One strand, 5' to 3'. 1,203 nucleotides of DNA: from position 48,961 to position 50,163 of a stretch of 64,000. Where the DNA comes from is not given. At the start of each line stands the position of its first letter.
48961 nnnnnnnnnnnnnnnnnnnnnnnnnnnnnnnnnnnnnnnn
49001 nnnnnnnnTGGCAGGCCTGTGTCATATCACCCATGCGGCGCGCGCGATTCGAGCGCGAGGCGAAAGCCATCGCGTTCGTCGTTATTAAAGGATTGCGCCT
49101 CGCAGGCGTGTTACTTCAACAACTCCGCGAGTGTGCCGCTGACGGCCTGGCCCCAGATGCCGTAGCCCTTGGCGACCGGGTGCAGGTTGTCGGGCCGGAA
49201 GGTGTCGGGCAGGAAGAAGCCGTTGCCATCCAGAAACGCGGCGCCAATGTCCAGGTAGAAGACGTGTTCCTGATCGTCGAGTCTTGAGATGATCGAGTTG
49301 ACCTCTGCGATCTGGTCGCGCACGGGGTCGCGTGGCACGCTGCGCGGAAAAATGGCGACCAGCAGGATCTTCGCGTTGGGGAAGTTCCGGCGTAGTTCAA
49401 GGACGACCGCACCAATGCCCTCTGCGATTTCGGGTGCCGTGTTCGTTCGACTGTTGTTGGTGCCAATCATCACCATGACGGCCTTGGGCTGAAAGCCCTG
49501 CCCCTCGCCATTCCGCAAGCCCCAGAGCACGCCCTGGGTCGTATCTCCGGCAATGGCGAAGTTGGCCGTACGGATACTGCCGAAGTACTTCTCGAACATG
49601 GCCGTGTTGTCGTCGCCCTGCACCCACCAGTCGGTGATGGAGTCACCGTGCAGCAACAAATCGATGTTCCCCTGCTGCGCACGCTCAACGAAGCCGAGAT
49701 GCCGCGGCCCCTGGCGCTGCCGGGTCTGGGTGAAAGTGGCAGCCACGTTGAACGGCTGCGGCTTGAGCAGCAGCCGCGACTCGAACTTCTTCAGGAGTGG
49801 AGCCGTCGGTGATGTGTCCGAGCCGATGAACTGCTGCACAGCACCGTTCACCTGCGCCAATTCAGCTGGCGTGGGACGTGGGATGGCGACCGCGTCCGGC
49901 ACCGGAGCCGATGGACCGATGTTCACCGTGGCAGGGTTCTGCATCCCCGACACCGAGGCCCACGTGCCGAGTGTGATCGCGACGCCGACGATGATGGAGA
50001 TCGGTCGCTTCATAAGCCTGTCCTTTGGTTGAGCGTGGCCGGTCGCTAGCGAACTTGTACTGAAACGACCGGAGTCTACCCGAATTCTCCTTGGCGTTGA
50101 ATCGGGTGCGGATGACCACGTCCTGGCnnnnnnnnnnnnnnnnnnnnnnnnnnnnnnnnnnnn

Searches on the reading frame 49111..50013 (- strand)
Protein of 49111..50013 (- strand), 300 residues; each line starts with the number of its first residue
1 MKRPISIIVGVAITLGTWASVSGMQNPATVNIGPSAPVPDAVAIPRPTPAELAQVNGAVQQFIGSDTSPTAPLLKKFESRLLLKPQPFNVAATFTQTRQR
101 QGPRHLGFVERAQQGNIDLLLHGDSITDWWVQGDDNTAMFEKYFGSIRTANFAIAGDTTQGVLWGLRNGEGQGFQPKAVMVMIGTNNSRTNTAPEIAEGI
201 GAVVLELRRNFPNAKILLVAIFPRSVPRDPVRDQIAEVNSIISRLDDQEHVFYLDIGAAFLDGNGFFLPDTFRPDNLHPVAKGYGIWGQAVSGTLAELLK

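Call 29: search_protein_families(library=pfam, proteins=[window:49111-50013:-], max_evalue=0.001)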
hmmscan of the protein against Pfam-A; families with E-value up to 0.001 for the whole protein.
window:49111-50013:- (300 aa): 2 families
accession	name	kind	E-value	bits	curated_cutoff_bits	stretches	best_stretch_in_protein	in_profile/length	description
PF13472.12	Lipase_GDSL_2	-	2.1e-24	87.4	32.9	1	123-285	3-177/178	GDSL-like Lipase/Acylhydrolase family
PF00657.28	Lipase_GDSL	-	8.6e-10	39.5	23.6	1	142-290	28-207/208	GDSL-like Lipase/Acylhydrolase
